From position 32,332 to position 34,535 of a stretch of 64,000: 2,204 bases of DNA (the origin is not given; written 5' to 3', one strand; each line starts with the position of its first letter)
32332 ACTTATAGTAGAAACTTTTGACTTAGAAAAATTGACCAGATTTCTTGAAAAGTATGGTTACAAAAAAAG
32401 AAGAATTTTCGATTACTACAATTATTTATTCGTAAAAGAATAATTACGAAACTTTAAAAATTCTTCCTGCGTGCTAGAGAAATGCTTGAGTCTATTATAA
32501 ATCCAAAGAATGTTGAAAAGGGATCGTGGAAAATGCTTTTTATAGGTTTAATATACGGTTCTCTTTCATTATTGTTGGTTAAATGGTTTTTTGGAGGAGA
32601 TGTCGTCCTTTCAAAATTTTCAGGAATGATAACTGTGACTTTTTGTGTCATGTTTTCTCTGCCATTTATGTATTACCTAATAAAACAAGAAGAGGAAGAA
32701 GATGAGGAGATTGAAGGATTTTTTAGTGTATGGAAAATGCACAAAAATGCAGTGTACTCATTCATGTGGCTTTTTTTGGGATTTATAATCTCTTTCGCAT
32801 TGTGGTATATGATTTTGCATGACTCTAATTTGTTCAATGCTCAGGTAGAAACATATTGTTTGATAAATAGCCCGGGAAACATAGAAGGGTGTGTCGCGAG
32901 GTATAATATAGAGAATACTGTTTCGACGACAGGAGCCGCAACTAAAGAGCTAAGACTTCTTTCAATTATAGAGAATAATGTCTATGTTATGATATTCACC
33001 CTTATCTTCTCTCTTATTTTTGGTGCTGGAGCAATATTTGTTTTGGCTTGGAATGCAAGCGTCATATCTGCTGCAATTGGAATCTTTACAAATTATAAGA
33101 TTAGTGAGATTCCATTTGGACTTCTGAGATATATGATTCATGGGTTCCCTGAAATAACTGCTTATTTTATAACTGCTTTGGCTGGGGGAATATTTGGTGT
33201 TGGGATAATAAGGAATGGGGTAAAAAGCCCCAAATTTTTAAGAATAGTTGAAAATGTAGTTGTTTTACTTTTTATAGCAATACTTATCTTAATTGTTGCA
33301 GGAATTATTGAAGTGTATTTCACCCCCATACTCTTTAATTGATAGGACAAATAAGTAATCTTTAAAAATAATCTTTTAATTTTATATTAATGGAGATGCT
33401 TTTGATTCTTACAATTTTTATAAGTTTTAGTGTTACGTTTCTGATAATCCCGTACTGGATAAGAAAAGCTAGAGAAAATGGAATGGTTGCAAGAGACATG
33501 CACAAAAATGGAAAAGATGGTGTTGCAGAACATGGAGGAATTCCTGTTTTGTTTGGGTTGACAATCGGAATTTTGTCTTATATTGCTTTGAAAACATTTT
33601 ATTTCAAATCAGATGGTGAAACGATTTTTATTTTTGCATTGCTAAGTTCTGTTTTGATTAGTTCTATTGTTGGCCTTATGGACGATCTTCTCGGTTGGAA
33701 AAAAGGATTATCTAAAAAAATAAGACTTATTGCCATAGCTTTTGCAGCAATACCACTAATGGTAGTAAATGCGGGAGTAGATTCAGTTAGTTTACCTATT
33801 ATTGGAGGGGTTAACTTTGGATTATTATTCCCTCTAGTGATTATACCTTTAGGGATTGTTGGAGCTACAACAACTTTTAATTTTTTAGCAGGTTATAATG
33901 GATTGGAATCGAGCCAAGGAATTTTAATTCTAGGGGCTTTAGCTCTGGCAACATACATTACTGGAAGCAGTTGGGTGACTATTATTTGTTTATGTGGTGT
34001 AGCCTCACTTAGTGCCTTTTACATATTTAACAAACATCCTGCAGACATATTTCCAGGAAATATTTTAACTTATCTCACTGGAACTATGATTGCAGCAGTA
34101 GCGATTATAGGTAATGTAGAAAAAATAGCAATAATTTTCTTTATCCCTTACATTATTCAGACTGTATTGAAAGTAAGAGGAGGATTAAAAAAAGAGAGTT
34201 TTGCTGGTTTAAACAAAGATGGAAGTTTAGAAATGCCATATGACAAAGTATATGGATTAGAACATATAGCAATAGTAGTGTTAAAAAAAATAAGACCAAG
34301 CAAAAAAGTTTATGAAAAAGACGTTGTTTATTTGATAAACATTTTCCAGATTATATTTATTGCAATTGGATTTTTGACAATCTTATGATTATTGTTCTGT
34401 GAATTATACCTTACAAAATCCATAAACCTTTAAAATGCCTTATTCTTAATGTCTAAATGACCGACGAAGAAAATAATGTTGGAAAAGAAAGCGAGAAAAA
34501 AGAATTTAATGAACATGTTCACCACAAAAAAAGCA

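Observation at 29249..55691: A 25-kb agl N-glycosylation island predicting a heavily modified (amino, acetylated, methylated, possibly amidated) glycan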

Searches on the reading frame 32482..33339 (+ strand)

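Call 3: search_protein_families(library=pfam, proteins=[window:32482-33339:+], max_evalue=0.01)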
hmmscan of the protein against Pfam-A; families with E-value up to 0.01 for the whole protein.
window:32482-33339:+ (286 aa): 1 family
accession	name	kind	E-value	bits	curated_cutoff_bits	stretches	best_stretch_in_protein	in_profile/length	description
PF01944.22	SpoIIM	-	1.9e-13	51.1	26.9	1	142-282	32-163/163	Stage II sporulation protein M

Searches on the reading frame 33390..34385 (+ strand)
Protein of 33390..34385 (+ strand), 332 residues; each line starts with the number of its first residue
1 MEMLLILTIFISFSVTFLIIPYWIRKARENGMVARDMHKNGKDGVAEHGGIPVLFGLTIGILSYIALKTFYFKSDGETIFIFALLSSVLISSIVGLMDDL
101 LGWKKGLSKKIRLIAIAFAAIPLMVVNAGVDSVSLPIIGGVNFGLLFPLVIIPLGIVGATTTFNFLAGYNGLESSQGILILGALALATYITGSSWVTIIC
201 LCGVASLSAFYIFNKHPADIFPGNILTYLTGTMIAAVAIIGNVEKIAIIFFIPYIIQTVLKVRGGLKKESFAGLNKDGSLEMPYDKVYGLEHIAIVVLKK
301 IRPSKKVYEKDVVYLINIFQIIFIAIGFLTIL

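Call 3: search_protein_families(library=pfam, proteins=[window:33390-34385:+], max_evalue=0.01)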
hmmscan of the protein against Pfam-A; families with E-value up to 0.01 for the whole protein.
window:33390-34385:+ (332 aa): 1 family
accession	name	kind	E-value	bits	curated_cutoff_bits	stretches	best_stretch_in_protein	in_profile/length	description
PF00953.26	Glycos_transf_4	-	3.3e-29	102.4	27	1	82-241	2-159/160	Glycosyl transferase family 4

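Call 6: search_protein_families(library=ncbifam, proteins=[window:33390-34385:+], max_evalue=0.001)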
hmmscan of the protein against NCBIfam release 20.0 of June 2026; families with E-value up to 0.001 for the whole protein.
window:33390-34385:+ (332 aa): 3 families
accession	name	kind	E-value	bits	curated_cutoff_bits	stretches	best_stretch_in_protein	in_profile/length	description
NF053644.1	MraY_archaea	equivalog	2.1e-14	53.6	450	2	123-257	162-291/340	pseudomurein biosynthesis MraY family phospho-N-acetylmuramoyl-pentapeptide-transferase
TIGR00445.1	mraY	equivalog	2.1e-07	30.7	192.05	1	34-258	18-262/321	phospho-N-acetylmuramoyl-pentapeptide-transferase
TIGR02380.1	ECA_wecA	exception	2.3e-05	23.7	326.05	1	13-214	8-197/346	UDP-N-acetylglucosamine--undecaprenyl-phosphate N-acetylglucosaminephosphotransferase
